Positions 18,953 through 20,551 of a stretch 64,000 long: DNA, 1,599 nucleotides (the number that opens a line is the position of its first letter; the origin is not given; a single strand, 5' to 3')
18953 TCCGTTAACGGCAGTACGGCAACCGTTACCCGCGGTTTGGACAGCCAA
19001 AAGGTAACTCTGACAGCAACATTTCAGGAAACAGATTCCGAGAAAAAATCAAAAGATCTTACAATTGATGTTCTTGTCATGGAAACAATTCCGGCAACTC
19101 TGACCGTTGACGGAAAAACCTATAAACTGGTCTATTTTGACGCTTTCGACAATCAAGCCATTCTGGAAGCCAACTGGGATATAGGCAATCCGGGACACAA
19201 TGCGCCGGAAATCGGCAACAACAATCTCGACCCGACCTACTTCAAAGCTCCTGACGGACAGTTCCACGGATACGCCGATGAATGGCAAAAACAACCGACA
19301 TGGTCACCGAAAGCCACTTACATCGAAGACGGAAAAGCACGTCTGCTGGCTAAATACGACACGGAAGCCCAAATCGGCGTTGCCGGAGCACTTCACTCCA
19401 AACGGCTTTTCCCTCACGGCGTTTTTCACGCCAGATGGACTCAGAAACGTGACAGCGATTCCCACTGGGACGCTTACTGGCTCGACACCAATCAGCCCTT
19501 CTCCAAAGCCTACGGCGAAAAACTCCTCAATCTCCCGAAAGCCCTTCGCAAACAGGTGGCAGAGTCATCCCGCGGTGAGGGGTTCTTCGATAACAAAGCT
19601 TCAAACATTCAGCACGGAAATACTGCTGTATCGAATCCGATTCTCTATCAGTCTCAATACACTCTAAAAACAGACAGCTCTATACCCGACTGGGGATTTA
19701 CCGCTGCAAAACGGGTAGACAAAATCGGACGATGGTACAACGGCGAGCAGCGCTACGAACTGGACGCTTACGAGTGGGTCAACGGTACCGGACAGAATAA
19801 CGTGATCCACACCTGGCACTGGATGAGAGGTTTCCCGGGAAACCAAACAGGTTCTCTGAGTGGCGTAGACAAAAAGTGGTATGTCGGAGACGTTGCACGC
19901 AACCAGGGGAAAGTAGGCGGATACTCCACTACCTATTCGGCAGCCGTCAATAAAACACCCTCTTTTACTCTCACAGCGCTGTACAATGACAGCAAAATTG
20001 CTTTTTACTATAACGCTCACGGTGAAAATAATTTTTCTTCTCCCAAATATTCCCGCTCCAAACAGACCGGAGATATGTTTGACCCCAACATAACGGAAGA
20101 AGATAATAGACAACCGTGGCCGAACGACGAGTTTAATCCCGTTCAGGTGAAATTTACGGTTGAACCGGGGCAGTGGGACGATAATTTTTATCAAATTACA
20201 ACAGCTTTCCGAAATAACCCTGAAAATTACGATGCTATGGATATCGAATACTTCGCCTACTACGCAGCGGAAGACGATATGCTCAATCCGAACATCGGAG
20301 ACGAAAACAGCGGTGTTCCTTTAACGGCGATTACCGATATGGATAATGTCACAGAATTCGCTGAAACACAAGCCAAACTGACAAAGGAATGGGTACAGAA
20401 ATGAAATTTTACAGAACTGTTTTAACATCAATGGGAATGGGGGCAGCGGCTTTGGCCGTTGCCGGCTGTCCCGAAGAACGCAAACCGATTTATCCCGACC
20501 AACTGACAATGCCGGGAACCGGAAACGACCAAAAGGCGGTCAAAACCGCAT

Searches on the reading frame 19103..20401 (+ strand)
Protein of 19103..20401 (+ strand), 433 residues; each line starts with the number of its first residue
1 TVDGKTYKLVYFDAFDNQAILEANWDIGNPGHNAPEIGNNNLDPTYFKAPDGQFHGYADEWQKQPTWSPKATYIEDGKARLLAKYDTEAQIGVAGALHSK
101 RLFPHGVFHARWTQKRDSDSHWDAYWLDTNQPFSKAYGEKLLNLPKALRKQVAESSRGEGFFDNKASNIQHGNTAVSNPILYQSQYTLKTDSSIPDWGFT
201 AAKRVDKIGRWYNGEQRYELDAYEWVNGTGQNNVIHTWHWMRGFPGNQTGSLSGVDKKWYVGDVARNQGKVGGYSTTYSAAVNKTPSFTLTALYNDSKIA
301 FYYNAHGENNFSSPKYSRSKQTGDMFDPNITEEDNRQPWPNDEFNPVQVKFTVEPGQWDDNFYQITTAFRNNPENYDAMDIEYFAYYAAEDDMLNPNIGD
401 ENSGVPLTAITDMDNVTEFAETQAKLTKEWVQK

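Call 50: search_protein_families(library=pfam, proteins=[window:19103-20401:+], max_evalue=5)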
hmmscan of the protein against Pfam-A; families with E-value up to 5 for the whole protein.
window:19103-20401:+ (433 aa): 1 family
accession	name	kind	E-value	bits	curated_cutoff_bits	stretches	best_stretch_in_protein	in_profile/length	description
PF12912.12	N_NLPC_P60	-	0.015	15.8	25.4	1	108-158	65-115/118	NLPC_P60 stabilising domain, N term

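Call 51: find_homologous_proteins(query=window:19103-20401:+, max_evalue=0.00001)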
Query window:19103-20401:+ (433 aa): 49 proteins with E <= 0.00001 among 2089 candidates.
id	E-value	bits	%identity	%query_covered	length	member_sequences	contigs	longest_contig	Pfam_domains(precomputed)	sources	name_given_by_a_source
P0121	0.0e+0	1014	99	100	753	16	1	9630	PF20578.5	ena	-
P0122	4.6e-274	928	91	100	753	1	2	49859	PF20578.5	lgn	-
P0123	1.8e-266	903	88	100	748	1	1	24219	PF20578.5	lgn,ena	-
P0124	1.8e-266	903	88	100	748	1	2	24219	PF20578.5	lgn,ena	-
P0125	6.9e-263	891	87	100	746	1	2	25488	PF20578.5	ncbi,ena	-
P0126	3.9e-262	888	86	100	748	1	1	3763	PF20578.5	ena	-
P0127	2.9e-261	885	87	100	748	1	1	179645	PF20578.5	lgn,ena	-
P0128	4.0e-258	875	86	100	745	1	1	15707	PF20578.5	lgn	-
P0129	1.9e-256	870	84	100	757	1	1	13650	PF20578.5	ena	-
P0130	4.7e-255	865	84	100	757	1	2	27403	PF20578.5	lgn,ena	-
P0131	3.2e-254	862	84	100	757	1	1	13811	PF20578.5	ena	-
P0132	6.6e-254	861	85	100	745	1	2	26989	PF20578.5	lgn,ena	-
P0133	1.3e-253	860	85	100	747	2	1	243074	PF20578.5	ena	-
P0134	3.0e-253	859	84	100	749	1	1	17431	PF20578.5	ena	-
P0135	3.1e-253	859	84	100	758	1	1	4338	PF20578.5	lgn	-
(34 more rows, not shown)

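Call 63: predict_structure(alignment_id=A1)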
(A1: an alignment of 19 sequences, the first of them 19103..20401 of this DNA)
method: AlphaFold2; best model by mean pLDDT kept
length: 433 residues; sequences in the alignment: 19
mean_pLDDT: 51.0   pTM: 0.57
mean pLDDT of the five models: 51.0, 49.2, 34.4, 33.9, 33.3
residues with pLDDT >= 90: 0; 70-90: 111; 50-70: 86; < 50: 236
segments of 3 or more residues with pLDDT < 50: 29-65, 129-218, 229-283, 340-346, 358-364, 394-433
pLDDT, mean of each block of 10 residues (from residue 1): 78 78 61 30 30 29 53 86 76 71 73 69 55 29 36 35 32 33 26 32 26 37 54 42 29 36 28 40 62 77 69 75 70 56 49 59 57 80 81 44 39 36 40 30
secondary structure, 60 per line:
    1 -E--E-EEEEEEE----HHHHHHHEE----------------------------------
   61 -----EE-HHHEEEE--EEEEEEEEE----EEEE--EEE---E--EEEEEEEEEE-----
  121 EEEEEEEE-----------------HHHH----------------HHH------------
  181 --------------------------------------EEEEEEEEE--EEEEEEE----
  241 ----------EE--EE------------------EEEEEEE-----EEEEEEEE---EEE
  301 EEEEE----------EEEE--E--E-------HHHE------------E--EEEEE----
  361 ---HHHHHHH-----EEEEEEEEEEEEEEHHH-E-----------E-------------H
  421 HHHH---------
elements in order: E7-13 H18-24 E72-75 E78-86 E91-94 E97-99 E106-115 E121-128 H146-149 E219-227 E230-236 E275-281 E287-294 E298-305 E316-319 E352-356 H364-370 E376-389 H420-424

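Call 65: fold_search(model_id=the predicted structure, library=pdb)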
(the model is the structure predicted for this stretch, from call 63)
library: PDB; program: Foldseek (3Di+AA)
matches with E <= 10: 1066; with E <= 0.001: 118
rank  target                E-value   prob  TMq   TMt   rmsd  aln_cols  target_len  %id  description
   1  4crq_A                4.4e-09  1.00  0.40  0.70   8.0       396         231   10  Crystal structure of the catalytic domain of the modular laminarinase ZgLamC mutant E142S (released 2015-01-14)
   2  4dfs_A                6.9e-09  1.00  0.40  0.65   7.8       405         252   11  Structure of the catalytic domain of an endo-1,3-beta-glucanase (laminarinase) from Thermotoga petrophila RKU-1 (released 2012-03-14)
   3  3azx_A                6.9e-09  1.00  0.39  0.63   7.7       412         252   12  Crystal structure of the laminarinase catalytic domain from Thermotoga maritima MSB8 (released 2011-11-23)
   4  5ocq_B                8.2e-09  1.00  0.38  0.56   9.4       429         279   10  Crystal structure of the complex of the kappa-carrageenase from Pseudoalteromonas carrageenovora with an oligotetrasac (released 2017-10-18)
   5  5wut_A                9.7e-09  1.00  0.38  0.66   7.5       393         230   12  Crystal structure of laminarinase from Flavobacterium sp. UMI-01 (released 2018-01-03)
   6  5ocq_A                1.1e-08  1.00  0.39  0.59   8.6       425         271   10  Crystal structure of the complex of the kappa-carrageenase from Pseudoalteromonas carrageenovora with an oligotetrasac (released 2017-10-18)
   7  6jh5                  1.7e-08  1.00  0.40  0.69   7.4       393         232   10  Structure of Marine bacterial laminarinase (released 2019-04-03)
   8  8ep4_A                2.0e-08  1.00  0.39  0.60   6.4       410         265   12  Structure of Bacple_01703 (released 2022-11-09)
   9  1dyp                  2.4e-08  1.00  0.38  0.58   8.8       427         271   10  1,3-ALPHA-1,4-BETA-D-GALACTOSE-4-SULFATE-3,6-ANHYDRO-D-GALACTOSE 4 GALACTOHYDROLASE (released 2001-01-16)
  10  6xqf_A                3.1e-08  1.00  0.38  0.60   8.3       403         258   12  Crystal structure of SCLam E144S mutant, a non-specific endo-beta-1,3(4)-glucanase from family GH16, co-crystallized w (released 2021-02-10)
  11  8ep4_C                3.3e-08  1.00  0.37  0.58   6.9       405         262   11  Structure of Bacple_01703 (released 2022-11-09)
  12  6jhj                  3.7e-08  1.00  0.40  0.70   8.2       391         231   10  Structure of Marine bacterial laminarinase mutant-E135A (released 2019-04-03)
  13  5ocr_A                3.7e-08  1.00  0.41  0.60   7.1       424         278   11  Crystal structure of the kappa-carrageenase zobellia_236 from Zobellia galactanivorans (released 2017-10-18)
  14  6xqh_A                3.7e-08  1.00  0.39  0.61   7.9       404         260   13  Crystal structure of SCLam E144S mutant, a non-specific endo-beta-1,3(4)-glucanase from family GH16, co-crystallized w (released 2021-02-10)
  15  4w65                  4.2e-08  1.00  0.36  0.62   8.1       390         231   14  Crystal Structure of Glycosyl hydrolase family protein from Mycobacterium fortuitum (released 2014-09-03)
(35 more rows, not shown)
